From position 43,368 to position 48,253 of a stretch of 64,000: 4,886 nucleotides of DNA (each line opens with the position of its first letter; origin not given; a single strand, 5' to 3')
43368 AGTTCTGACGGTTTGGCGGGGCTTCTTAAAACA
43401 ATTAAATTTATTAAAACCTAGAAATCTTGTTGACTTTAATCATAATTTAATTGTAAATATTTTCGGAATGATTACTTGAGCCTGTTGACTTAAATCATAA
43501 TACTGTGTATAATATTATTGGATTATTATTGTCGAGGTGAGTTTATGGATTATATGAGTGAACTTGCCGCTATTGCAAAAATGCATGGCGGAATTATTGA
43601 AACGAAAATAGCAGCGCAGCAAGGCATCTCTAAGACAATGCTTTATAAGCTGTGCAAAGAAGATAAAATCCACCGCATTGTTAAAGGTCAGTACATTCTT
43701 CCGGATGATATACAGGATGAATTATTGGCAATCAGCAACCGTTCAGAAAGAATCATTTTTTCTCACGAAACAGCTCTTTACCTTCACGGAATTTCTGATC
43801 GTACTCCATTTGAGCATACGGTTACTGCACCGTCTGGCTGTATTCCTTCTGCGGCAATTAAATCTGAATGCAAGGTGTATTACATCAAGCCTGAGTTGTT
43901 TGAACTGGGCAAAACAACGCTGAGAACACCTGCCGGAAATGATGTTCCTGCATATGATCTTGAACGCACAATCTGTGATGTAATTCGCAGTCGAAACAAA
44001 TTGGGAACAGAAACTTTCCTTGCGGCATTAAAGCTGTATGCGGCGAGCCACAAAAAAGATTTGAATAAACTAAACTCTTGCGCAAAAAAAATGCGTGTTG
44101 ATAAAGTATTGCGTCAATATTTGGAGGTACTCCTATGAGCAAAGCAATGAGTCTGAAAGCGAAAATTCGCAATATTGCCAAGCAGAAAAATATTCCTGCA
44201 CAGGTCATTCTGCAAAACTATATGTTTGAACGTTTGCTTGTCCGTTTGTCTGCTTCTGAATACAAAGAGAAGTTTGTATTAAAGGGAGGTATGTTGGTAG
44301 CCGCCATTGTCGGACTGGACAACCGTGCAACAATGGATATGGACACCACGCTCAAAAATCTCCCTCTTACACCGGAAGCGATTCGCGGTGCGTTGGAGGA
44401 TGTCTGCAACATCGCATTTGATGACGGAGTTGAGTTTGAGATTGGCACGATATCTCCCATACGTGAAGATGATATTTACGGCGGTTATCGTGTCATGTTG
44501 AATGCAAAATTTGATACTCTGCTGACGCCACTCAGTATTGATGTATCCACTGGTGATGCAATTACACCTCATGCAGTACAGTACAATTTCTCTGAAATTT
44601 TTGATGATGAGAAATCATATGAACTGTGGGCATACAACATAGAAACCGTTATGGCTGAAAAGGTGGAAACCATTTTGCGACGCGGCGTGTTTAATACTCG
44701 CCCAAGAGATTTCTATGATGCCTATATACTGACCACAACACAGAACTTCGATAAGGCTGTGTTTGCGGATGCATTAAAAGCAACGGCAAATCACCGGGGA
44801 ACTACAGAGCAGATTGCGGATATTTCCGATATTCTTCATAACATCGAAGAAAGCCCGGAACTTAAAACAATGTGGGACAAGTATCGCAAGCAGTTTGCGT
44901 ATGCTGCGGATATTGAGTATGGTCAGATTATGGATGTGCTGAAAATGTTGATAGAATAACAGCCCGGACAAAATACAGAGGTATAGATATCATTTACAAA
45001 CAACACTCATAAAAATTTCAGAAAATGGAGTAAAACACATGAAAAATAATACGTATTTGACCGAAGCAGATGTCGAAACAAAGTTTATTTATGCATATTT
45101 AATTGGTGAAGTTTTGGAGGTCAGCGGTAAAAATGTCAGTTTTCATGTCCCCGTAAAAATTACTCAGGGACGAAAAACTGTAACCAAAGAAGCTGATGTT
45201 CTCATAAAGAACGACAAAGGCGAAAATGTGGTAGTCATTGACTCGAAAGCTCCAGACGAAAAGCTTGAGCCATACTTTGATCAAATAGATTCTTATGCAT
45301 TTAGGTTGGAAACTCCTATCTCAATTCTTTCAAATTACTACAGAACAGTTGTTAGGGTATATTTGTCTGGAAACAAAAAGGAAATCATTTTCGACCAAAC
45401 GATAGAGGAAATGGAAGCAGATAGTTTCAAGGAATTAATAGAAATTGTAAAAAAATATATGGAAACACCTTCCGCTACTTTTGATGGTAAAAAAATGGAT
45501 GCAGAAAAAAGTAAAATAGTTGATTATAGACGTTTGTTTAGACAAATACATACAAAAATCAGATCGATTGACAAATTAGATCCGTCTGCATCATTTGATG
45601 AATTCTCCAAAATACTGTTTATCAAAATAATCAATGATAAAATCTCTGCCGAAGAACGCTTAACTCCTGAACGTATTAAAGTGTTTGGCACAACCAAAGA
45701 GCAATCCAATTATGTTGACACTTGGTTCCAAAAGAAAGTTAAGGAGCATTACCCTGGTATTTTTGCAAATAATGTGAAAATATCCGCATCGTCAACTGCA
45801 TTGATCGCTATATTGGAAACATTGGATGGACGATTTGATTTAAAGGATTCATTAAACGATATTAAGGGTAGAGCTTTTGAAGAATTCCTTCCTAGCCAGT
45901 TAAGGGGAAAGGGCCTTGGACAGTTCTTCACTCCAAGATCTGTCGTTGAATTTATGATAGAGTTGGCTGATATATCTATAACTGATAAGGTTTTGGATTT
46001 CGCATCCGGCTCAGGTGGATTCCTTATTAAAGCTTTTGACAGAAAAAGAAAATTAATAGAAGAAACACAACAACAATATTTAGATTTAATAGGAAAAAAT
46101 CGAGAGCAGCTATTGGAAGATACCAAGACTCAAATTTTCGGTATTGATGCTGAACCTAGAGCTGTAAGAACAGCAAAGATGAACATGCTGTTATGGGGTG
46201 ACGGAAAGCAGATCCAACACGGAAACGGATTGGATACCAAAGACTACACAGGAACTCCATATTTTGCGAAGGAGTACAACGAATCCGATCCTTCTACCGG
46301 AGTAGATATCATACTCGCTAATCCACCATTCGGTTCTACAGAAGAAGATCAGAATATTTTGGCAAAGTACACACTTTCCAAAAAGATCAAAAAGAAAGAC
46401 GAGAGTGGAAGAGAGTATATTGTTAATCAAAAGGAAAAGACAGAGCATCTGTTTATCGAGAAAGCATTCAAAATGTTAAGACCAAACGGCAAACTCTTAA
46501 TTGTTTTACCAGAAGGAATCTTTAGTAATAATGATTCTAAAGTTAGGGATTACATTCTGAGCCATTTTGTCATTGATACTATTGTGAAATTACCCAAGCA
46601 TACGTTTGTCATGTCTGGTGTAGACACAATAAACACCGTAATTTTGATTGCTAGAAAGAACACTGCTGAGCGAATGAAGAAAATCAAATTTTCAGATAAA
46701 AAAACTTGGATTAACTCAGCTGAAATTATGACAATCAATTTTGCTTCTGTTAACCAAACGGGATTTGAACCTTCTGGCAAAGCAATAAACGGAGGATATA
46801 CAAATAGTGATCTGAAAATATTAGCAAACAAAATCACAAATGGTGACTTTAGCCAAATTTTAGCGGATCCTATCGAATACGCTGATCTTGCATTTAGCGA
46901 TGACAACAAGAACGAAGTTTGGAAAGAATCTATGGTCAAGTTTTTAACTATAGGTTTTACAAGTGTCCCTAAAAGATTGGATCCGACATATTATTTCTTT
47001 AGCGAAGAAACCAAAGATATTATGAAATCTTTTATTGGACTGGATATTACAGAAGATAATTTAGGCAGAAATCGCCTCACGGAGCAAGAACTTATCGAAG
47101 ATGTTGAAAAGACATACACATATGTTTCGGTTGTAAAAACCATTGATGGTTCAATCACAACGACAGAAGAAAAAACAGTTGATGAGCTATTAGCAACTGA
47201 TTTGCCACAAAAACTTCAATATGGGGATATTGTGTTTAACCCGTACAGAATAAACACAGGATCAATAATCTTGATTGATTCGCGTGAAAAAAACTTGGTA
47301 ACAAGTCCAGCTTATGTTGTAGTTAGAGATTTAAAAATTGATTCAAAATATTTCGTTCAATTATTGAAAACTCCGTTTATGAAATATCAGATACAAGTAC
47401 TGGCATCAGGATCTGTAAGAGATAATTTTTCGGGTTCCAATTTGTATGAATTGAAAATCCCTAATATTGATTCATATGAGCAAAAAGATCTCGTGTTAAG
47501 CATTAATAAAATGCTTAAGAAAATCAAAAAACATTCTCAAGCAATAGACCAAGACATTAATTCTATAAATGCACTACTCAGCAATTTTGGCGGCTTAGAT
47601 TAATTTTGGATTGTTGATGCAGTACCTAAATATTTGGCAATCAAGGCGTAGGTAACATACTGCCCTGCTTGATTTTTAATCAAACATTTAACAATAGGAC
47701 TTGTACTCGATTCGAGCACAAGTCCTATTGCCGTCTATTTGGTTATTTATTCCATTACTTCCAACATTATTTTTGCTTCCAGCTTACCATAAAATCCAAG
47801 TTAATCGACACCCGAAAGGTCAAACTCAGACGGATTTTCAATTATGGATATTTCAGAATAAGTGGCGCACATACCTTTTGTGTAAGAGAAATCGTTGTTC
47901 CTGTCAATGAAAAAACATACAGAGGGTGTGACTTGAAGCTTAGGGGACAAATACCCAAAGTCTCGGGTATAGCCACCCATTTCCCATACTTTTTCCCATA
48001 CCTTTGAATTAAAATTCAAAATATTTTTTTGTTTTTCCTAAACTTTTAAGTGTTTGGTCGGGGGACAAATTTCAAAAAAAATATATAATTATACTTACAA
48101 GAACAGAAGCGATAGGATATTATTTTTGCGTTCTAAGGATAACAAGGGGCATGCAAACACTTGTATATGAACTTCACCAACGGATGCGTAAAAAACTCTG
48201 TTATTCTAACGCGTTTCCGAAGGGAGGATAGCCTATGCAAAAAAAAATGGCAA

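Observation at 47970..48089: Same ~120-bp promoter module (36 nt identical, identical internal spacing) precedes two operons 12 kb apart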

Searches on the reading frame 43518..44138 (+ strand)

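Call 8: search_protein_families(library=pfam, proteins=[window:43518-44138:+], max_evalue=0.01)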
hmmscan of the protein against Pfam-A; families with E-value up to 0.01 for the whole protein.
window:43518-44138:+ (206 aa): 2 families
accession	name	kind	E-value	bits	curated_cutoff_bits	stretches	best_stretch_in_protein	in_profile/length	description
PF13338.12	AbiEi_4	-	0.00015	22.2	25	1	15-62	2-49/49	Transcriptional regulator, AbiEi antitoxin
PF17194.10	AbiEi_3_N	-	0.002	18.6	26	1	22-93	13-88/93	Transcriptional regulator, AbiEi antitoxin N-terminal domain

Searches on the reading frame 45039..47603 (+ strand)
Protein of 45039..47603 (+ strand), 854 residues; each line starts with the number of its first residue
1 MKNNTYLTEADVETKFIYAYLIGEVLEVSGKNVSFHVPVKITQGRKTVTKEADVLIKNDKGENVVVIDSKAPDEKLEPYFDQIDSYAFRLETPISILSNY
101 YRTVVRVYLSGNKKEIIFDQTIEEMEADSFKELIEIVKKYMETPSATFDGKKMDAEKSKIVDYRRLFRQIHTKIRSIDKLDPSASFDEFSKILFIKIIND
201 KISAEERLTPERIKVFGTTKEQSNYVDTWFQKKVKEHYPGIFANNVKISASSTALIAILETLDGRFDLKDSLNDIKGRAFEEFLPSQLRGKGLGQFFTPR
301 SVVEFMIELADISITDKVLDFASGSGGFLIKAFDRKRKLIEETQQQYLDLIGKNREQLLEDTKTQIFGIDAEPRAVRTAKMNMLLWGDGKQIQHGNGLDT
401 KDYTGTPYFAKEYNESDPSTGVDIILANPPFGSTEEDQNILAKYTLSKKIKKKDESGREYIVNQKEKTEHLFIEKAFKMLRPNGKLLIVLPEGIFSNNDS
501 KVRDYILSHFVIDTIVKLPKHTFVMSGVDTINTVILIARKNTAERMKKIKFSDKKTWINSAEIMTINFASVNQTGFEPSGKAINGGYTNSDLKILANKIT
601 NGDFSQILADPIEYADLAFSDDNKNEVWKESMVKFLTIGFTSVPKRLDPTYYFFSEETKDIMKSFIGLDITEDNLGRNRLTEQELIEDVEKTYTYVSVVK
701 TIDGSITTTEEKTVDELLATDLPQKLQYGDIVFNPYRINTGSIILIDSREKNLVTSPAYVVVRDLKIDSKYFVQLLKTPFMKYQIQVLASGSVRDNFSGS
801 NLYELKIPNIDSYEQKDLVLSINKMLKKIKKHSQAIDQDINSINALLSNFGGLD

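Call 8: search_protein_families(library=pfam, proteins=[window:45039-47603:+], max_evalue=0.01)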
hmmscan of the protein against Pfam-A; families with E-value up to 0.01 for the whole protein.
window:45039-47603:+ (854 aa): 6 families
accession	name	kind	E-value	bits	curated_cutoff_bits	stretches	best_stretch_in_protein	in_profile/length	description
PF02384.22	N6_Mtase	-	2.6e-39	135.8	20.4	1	273-559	3-251/311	N-6 DNA Methylase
PF07669.17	Eco57I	-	3.4e-15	57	25.3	1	365-518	2-165/171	Eco57I restriction-modification methylase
PF01170.24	UPF0020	-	2.1e-08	34.5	22.3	1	306-468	20-171/197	RMKL-like, methyltransferase domain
PF05175.20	MTS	-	0.00011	22.3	23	0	409-479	86-156/170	Methyltransferase small domain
PF13588.12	HSDR_N_2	-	0.0003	21.3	25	1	37-106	26-94/110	Type I restriction enzyme R protein N terminus (HSDR_N)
PF20473.4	MmeI_Mtase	-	0.0022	17.7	27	0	316-385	21-84/259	MmeI, DNA-methyltransferase domain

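Call 68: search_protein_families(library=padloc, proteins=[window:45039-47603:+], max_evalue=0.001)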
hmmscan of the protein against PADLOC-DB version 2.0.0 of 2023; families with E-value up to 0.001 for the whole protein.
window:45039-47603:+ (854 aa): 70 families (the best 25 are shown)
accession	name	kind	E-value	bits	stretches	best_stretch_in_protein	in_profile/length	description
PDLC03018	MTase_I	-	2.4e-55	186.3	2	158-352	165-365/749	Type I methyltransferase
PDLC03318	MTase_II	-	3.4e-47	159.2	1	165-556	205-640/723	Type II methyltransferase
PDLC03021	MTase_I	-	4.7e-45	152.3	1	200-553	75-388/491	Type I methyltransferase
PDLC04134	mad2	-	5.4e-41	138.9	1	30-553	24-458/492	mads_2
PDLC03034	MTase_I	-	3.7e-39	132.5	1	36-540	81-583/672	Type I methyltransferase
PDLC03030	MTase_I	-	1.9e-36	123.8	1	36-541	72-582/670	Type I methyltransferase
PDLC03317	MTase_II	-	6.9e-35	118.6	1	51-542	47-533/831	Type II methyltransferase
PDLC03026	MTase_I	-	2.5e-34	117.2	1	187-545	29-363/487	Type I methyltransferase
PDLC03218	MTase_II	-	2.3e-32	110.3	1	168-547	130-489/532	Type II methyltransferase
PDLC03025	MTase_I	-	8.3e-32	108.6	1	241-543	108-374/569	Type I methyltransferase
PDLC03357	MTase_II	-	1e-24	84.9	1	164-548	5-344/620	Type II methyltransferase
PDLC03031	MTase_I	-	3.9e-20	69.7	1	275-546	164-412/834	Type I methyltransferase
PDLC03022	MTase_I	-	8.3e-20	68.7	1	273-543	163-409/857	Type I methyltransferase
PDLC03311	MTase_II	-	1.6e-17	61.4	1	422-545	102-213/464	Type II methyltransferase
PDLC03024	MTase_I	-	1.8e-17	61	1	234-540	226-575/628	Type I methyltransferase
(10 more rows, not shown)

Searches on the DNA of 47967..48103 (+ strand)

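Call 59: search_dna_similar(query=window:47967-48103:+, collection=plasmids, mode=distant, max_evalue=0.01, max_rows=10)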
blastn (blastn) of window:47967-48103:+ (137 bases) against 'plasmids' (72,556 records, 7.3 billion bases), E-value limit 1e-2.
No match.

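Call 60: search_dna_similar(query=window:47967-48103:+, collection=phages, mode=distant, max_evalue=0.01, max_rows=10)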
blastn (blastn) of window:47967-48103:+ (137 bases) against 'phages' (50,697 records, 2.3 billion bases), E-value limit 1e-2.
No match.
